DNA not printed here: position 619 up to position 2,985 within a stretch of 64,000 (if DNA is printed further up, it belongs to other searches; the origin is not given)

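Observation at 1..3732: Unusually short glycyl radical enzyme with dedicated activase and a cupin-AraC regulator, in no known GRE locus context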

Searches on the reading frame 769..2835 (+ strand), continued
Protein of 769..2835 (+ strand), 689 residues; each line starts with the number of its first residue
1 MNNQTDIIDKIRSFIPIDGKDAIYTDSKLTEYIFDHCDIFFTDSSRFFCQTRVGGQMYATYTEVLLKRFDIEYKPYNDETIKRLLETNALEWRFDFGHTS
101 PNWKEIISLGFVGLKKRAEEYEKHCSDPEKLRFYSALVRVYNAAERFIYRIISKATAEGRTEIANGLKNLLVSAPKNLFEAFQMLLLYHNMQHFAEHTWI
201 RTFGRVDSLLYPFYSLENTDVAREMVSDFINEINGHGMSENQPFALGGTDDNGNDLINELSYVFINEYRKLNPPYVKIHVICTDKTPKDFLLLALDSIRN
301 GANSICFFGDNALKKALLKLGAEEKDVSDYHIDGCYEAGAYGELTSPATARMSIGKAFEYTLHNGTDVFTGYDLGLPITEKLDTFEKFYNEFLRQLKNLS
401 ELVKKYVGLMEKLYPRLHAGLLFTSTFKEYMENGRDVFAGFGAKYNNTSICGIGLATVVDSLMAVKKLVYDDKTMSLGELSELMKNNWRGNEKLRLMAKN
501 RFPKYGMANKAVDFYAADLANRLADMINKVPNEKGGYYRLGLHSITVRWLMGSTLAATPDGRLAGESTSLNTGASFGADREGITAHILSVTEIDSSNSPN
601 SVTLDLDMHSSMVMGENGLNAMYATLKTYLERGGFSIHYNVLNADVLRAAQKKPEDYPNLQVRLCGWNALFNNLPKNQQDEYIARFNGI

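Call 11: find_encoding_contigs(protein=P0058, flank=10000, max_places=3)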
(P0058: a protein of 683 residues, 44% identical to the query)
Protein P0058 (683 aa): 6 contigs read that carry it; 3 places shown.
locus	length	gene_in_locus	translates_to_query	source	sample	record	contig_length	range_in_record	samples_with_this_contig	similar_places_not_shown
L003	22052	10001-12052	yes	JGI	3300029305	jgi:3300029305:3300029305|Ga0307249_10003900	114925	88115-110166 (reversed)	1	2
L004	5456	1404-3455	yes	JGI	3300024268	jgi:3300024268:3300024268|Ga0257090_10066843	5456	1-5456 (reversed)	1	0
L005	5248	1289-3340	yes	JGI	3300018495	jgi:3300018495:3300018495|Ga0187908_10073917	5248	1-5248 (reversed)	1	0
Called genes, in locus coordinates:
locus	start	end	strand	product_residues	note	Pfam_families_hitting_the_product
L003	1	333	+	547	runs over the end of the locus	PF00395:SLH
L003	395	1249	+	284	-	PF08450:SGL, PF03088:Str_synth (faint)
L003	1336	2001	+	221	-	PF00702:Hydrolase, PF13419:HAD_2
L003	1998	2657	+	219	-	PF00302:CAT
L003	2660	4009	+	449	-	PF10137:CAP12-PCTIR_TIR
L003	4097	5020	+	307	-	PF01207:Dus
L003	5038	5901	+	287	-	PF01261:AP_endonuc_2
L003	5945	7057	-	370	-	PF00465:Fe-ADH, PF13685:Fe-ADH_2, PF25137:ADH_Fe_C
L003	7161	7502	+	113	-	PF00190:Cupin_1, PF02678:Pirin (weak), PF01050:MannoseP_isomer (weak), PF02311:AraC_binding (weak), PF05899:Cupin_3 (weak), PF07883:Cupin_2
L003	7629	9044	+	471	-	PF00224:PK, PF02887:PK_C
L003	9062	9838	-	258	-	PF00165:HTH_AraC, PF12833:HTH_18, PF00165:HTH_AraC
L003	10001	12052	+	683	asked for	PF02901:PFL-like, PF01228:Gly_radical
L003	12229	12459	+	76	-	PF00224:PK, PF02887:PK_C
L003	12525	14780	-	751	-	-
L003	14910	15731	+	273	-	PF02311:AraC_binding, PF12833:HTH_18, PF00165:HTH_AraC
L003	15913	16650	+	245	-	PF00702:Hydrolase (faint), PF05116:S6PP, PF08282:Hydrolase_3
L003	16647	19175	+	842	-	PF02901:PFL-like, PF01228:Gly_radical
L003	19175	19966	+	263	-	PF13353:Fer4_12, PF04055:Radical_SAM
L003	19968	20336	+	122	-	PF00936:BMC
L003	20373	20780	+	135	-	PF10662:PduV-EutP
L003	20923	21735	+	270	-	PF00596:Aldolase_II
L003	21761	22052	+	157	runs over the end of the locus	PF03928:HbpS-like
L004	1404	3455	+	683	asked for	PF02901:PFL-like, PF01228:Gly_radical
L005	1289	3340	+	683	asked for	PF02901:PFL-like, PF01228:Gly_radical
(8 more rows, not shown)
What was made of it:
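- L003 carries a separate canonical 842-aa GRE with activase and BMC genes beside a family member, which implies distinct roles (call 11).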

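Call 12: find_encoding_contigs(protein=P0060, flank=10000, max_places=2)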
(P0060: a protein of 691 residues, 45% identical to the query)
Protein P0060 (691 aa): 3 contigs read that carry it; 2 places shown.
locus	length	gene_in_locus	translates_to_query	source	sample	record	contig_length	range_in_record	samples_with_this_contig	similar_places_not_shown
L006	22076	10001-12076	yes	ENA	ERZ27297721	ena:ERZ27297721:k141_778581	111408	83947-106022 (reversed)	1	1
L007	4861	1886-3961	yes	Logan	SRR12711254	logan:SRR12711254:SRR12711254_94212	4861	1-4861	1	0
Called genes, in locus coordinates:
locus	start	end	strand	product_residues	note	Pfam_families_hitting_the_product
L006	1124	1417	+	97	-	-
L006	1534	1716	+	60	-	-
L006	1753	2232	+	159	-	-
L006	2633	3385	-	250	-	PF22747:Zn_ribbon_DUF2089, PF09862:DUF2089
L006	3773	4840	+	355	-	PF08240:ADH_N, PF00107:ADH_zinc_N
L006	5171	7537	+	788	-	PF22666:Glyco_hydro_2_N2, PF00703:Glyco_hydro_2 (faint)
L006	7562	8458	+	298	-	PF01261:AP_endonuc_2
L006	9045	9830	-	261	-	PF12833:HTH_18, PF00165:HTH_AraC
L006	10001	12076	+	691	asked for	PF02901:PFL-like, PF01228:Gly_radical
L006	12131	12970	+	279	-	PF13353:Fer4_12, PF04055:Radical_SAM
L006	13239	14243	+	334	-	PF02275:CBAH, PF03417:AAT (weak)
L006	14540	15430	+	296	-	PF00528:BPD_transp_1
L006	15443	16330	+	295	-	PF00528:BPD_transp_1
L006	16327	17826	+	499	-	PF01547:SBP_bac_1, PF13416:SBP_bac_8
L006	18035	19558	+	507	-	PF21827:New_glue (weak), PF01336:tRNA_anti-codon (faint)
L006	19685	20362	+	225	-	PF01791:DeoC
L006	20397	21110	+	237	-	PF01048:PNP_UDP_1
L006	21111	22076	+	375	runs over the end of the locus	PF01676:Metalloenzyme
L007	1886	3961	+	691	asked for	PF02901:PFL-like, PF01228:Gly_radical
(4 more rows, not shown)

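Call 13: find_encoding_contigs(protein=P0027, flank=10000, max_places=2)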
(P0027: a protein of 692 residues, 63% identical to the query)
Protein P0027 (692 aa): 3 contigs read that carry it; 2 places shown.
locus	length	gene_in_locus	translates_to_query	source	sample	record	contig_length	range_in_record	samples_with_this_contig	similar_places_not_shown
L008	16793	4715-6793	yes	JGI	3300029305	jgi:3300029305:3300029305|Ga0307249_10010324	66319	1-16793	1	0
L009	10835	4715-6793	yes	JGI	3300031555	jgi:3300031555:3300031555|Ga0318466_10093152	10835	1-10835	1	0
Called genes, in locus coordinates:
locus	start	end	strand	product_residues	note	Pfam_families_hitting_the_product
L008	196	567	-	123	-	-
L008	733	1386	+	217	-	PF00657:Lipase_GDSL, PF13472:Lipase_GDSL_2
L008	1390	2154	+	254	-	PF00797:Acetyltransf_2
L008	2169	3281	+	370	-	-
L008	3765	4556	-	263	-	PF00165:HTH_AraC, PF12833:HTH_18, PF00165:HTH_AraC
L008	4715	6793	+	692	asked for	PF02901:PFL-like, PF01228:Gly_radical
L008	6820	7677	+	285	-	PF13353:Fer4_12, PF04055:Radical_SAM, PF12797:Fer4_2 (faint), PF00037:Fer4 (weak), PF12837:Fer4_6 (faint)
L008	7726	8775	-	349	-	PF01210:NAD_Gly3P_dh_N, PF07479:NAD_Gly3P_dh_C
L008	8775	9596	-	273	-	PF03009:GDPD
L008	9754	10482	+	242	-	PF25212:HVO_A0114 (weak), PF08220:HTH_DeoR, PF08279:HTH_11 (faint), PF00455:DeoRC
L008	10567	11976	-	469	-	PF00224:PK, PF03328:HpcH_HpaI (weak), PF02887:PK_C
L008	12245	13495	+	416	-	PF00999:Na_H_Exchanger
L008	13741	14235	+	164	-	-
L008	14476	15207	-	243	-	PF02633:Creatininase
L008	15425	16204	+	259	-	PF00106:adh_short, PF08659:KR, PF13561:adh_short_C2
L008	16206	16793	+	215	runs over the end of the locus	PF01613:Flavin_Reduct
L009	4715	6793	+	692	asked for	PF02901:PFL-like, PF01228:Gly_radical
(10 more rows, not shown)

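Call 15: find_related_loci(query=window:769-2835:+, collection=genome_contigs, flank=10000)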
Query window:769-2835:+ (689 aa) in genome_contigs; peptide patterns used: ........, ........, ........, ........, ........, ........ (x = any residue, [..] = any of these).
53 stretches matched a pattern, but none encodes a relative of the query by tblastn (E <= 1e-3).
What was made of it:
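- Tried and rejected: The single-protein scan found nothing (call 15).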

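Call 27: find_related_loci(query=A1, collection=genome_contigs, flank=10000)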
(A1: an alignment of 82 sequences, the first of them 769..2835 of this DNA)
Query A1 (689 aa) in genome_contigs; peptide patterns used: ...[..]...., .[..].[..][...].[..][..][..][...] (x = any residue, [..] = any of these).
600 stretches matched a pattern (row limit reached: there are more); 597 encode a relative of the query (tblastn E <= 1e-3); the best 80 are kept; 80 distinct loci.
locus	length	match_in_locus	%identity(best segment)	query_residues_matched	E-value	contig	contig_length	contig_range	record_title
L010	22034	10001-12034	67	9-685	0e+0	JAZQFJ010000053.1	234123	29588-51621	MAG: Eubacteriales bacterium isolate T1900044633_TS20190099.MAGScoT_cleanbin_000012 SGB_1084_k141_770871, whole genome s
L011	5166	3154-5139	46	21-685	0e+0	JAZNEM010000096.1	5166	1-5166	MAG: Eubacteriales bacterium isolate T1900044719_TS20190185.MAGScoT_cleanbin_000048 SGB_1902_k141_2859279, whole genome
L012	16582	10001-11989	43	20-685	0e+0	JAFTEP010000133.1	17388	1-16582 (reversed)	MAG: Clostridia bacterium isolate RGIG3748 Goat_Rumen.Co__c1161376, whole genome shotgun sequence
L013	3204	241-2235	41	18-685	0e+0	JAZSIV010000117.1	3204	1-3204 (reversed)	MAG: Eubacteriales bacterium isolate T1900044568_TS20190034.MAGScoT_cleanbin_000045 SGB_420_k141_87375, whole genome sho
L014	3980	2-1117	72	314-685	0e+0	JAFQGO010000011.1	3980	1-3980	MAG: Oscillospiraceae bacterium isolate RGIG1800 Goat_Cecum-4__c48498, whole genome shotgun sequence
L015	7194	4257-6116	43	71-685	2e-177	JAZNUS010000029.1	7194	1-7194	MAG: Clostridia bacterium isolate T1900044796_TS20190262.MAGScoT_cleanbin_000008 SGB_2680_k141_1591805, whole genome sho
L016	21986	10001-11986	41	21-685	6e-171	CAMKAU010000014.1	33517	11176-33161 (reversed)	MAG: uncultured Clostridia bacterium isolate SRR12081303_bin.93_metaWRAP_v1.3_MAG genome assembly, contig: ERZ12289767.1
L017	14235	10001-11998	43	21-685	5e-169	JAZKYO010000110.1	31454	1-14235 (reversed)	MAG: Eubacteriales bacterium isolate T1900045101_TC20190095.MAGScoT_cleanbin_000006 SGB_4760_k141_277169, whole genome s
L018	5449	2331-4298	41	19-685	1e-171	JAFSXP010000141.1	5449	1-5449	MAG: Oscillospiraceae bacterium isolate RGIG3566 Goat_Rumen.Co__c2016356, whole genome shotgun sequence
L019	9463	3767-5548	43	95-685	3e-164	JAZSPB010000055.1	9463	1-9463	MAG: Eubacteriales bacterium isolate T1900044547_TS20190013.MAGScoT_cleanbin_000026 SGB_153_k141_2633716, whole genome s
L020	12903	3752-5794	66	6-685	0e+0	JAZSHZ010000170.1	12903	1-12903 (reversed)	MAG: Eubacteriales bacterium isolate T1900044574_TS20190040.MAGScoT_cleanbin_000011 SGB_470_k141_48213, whole genome sho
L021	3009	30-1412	47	225-685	7e-149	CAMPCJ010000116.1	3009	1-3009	MAG: uncultured Clostridia bacterium isolate SRR873610_bin.94_metaWRAP_v1.3_MAG genome assembly, contig: NODE_111036_len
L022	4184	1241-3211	37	23-685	9e-134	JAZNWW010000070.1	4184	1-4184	MAG: Acutalibacteraceae bacterium isolate T1900044782_TS20190248.MAGScoT_cleanbin_000002 SGB_2575_k141_219607, whole gen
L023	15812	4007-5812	38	94-683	9e-130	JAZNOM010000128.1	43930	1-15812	MAG: Eubacteriales bacterium isolate T1900044652_TS20190118.MAGScoT_cleanbin_000039 SGB_1436_k141_2266440, whole genome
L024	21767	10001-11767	39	87-685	1e-125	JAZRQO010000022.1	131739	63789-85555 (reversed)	MAG: Clostridia bacterium isolate T1900045362_YK20190052.MAGScoT_cleanbin_000002 SGB_6824_k141_1391450, whole genome sho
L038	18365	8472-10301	36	94-689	5e-105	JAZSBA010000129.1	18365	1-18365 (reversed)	MAG: Christensenellaceae bacterium isolate T1900044928_TS20190394.MAGScoT_cleanbin_000071 SGB_3407_k141_2598320, whole g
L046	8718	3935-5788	34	78-688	6e-102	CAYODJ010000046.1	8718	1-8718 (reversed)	MAG TPA_asm: uncultured Victivallaceae bacterium isolate SRP314395_co1_153 genome assembly, contig: NODE_7504_length_871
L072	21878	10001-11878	34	64-685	8e-105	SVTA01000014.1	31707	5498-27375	MAG: Oscillospiraceae bacterium isolate SIG683 NODE_29445_length_31707_cov_1.896738, whole genome shotgun sequence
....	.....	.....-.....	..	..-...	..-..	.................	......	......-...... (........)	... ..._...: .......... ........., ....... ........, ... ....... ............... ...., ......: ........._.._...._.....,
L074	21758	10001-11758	31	95-686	4e-82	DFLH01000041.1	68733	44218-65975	MAG TPA_asm: Verrucomicrobia bacterium UBA3624 UBA3624_contig_2416, whole genome shotgun sequence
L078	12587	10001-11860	30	95-689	7e-80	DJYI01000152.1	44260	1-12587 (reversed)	MAG TPA_asm: Verrucomicrobia bacterium UBA6982 UBA6982_contig_42497, whole genome shotgun sequence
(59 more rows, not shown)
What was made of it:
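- Tried and rejected: The alignment-based scan worked (call 27).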

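Call 34: predict_structure(alignment_id=A1)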
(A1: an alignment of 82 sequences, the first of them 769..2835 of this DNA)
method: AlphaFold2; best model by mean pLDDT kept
length: 689 residues; sequences in the alignment: 82
mean_pLDDT: 94.8   pTM: 0.93
mean pLDDT of the five models: 94.8, 94.5, 94.3, 93.5, 93.1
residues with pLDDT >= 90: 622; 70-90: 56; 50-70: 8; < 50: 3
segments of 3 or more residues with pLDDT < 50: none
pLDDT, mean of each block of 10 residues (from residue 1): 69 94 98 94 94 74 94 95 97 92 98 98 97 98 99 98 98 98 98 94 97 97 98 90 95 95 97 94 97 96 92 97 95 93 95 98 97 96 98 99 98 97 97 96 97 97 98 97 97 96 96 98 98 98 93 97 95 87 95 96 92 94 97 95 94 93 86 93 80
secondary structure, 60 per line:
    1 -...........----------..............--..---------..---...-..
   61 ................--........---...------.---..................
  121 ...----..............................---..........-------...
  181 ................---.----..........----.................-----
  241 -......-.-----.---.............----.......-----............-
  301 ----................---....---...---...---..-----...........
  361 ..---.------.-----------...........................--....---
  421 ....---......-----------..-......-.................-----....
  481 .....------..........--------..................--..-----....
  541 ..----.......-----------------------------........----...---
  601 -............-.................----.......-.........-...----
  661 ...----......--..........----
elements in order: H2-12 H23-36 H59-76 H79-86 E90-92 H103-123 H128-157 H161-170 H178-196 H206-214 H219-235 E242-247 H259-271 E276-282 H288-299 E305-309 H310-320 H324-327 E331-333 E337-339 E350-353 H354-362 H385-411 H414-417 H421-424 H428-433 E448-453 H455-471 H477-485 H492-501 H510-527 E537-542 H547-553 H583-590 E602-609 H610-613 H615-631 E636-642 H644-652 E661-663 E668-670 H676-685
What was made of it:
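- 769..2838 (+): Glycyl radical enzyme, 689 aa and 78 kDa, a member of the uncharacterised G-C-Y-E / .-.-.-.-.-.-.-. family. AF2 model pLDDT 94.8, pTM 0.93 (call 34).
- On Glycyl radical enzyme superfamily (PFL-like): AF2 pLDDT 94.8 (call 34).
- The AF2 model of a complete GRE barrel is confident (call 34). The fold model covers residues 1-689 with confidence (call 34).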

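Call 38: fold_search(model_id=the predicted structure, library=pdb)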
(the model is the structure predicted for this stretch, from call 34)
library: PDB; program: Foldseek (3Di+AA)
matches with E <= 10: 321; with E <= 0.001: 64
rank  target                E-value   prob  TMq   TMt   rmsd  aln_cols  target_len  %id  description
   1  8yjo_A                5.4e-41  1.00  0.88  0.80   4.2       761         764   23  Structure of E. coli glycyl radical enzyme PflD with bound malonate (released 2024-10-02)
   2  1r8w_A                8.2e-41  1.00  0.89  0.78   5.7       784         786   22  Native structure of the B12-independent glycerol dehydratase from clostridium butyricum (released 2004-06-01)
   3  2f3o_A                8.9e-41  1.00  0.90  0.80   3.4       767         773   25  Crystal Structure of a glycyl radical enzyme from Archaeoglobus fulgidus (released 2006-03-07)
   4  7vua_A                2.3e-40  1.00  0.89  0.78   5.9       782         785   21  Anaerobic hydroxyproline degradation involving C-N cleavage by a glycyl radical enzyme (released 2022-06-01)
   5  8iof_A                9.7e-40  1.00  0.90  0.79   3.9       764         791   23  Crystal structure of N-methyl-Cis-4-hydroxy-D-proline dehydratase in Clostridium sp. FS41 (released 2024-03-27)
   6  5i2g_B                2.4e-39  1.00  0.89  0.78   3.9       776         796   21  1,2-propanediol Dehydration in Roseburia inulinivorans; Structural Basis for Substrate and Enantiomer Selectivity (released 2016-06-01)
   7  5a0u_B                3.2e-39  1.00  0.89  0.78   4.6       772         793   22  Structure of CutC choline lyase choline bound form from Klebsiella pneumoniae. (released 2015-07-29)
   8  6vxc_A                4.8e-39  1.00  0.89  0.78   4.7       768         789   23  Crystal structure of hydroxyproline dehydratase (HypD) from Clostridioides difficile (released 2020-04-08)
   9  5fau_A                4.8e-39  1.00  0.89  0.78   4.7       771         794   22  wild-type choline TMA lyase in complex with choline (released 2016-09-28)
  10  5kdp_A                5.0e-39  1.00  0.89  0.77   4.7       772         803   22  E491A mutant of choline TMA-lyase (released 2016-09-28)
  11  5i2g_A                5.8e-39  1.00  0.90  0.78   3.6       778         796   21  1,2-propanediol Dehydration in Roseburia inulinivorans; Structural Basis for Substrate and Enantiomer Selectivity (released 2016-06-01)
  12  5a0u_A                8.7e-39  1.00  0.89  0.78   4.2       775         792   22  Structure of CutC choline lyase choline bound form from Klebsiella pneumoniae. (released 2015-07-29)
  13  8id0                  1.1e-38  1.00  0.88  0.78   4.6       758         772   22  Crystal structure of PflD bound to 1,5-anhydromannitol-6-phosphate in Streptococcus dysgalactiae subsp. equisimilis (released 2024-10-02)
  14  5fau_B                1.1e-38  1.00  0.89  0.78   4.8       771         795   22  wild-type choline TMA lyase in complex with choline (released 2016-09-28)
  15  5fay_A                1.2e-38  1.00  0.89  0.77   4.7       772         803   22  Y208F mutant of choline TMA-lyase (released 2016-09-28)
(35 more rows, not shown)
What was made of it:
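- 769..2838 (+): Foldseek TM 0.88-0.90 to eliminase/isomerase GREs at 19-25% identity (call 38).
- On Glycyl radical enzyme superfamily (PFL-like): TM 0.88-0.90 to solved GREs (call 38).
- On GRE isomerases (YbiW, PflD, HplG): 21-23% identity (call 38).
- Closest known: GRE sugar isomerases YbiW / PflD. Same: E. coli PflD is the top Foldseek hit (call 38).
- It superposes at TM 0.88-0.90 on eliminase/isomerase GREs (call 38).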

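Call 40: search_protein_representatives(protein=window:769-2835:+)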
Query: 689 residues. Proteins with E-value up to 0.001 (for the whole library): 4809; up to 1e-10: 2815; up to 1e-30: 1343. The best 150 are listed.
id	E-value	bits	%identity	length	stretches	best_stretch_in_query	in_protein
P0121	3.1e-190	650.4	44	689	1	10-685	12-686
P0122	2.4e-166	571.5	41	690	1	22-685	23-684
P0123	2.2e-160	551.8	40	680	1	13-685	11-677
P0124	1.9e-158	545.4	44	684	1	80-688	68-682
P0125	2.0e-157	542.0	42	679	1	11-688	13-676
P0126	3.9e-154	531.1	40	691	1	21-685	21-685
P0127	3.7e-147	508.1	43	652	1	95-685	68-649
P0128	1.9e-136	472.6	40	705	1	61-683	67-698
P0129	5.9e-136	471.0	39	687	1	21-686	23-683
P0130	1.2e-135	470.1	42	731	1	87-684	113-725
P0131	3.2e-134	465.3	36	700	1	21-685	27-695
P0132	7.3e-133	460.8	41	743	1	72-685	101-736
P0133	1.8e-131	456.2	36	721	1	22-685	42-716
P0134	6.6e-131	454.4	39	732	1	84-686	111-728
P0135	3.6e-128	445.3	42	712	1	93-685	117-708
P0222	9.1e-88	311.8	33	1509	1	94-686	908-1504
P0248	3.0e-74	267.1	33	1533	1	88-687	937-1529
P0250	8.3e-73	262.4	31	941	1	92-686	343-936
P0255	6.4e-71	256.1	33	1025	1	94-686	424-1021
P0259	1.1e-69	252.0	32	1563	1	92-689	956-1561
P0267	6.4e-67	242.9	29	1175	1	69-686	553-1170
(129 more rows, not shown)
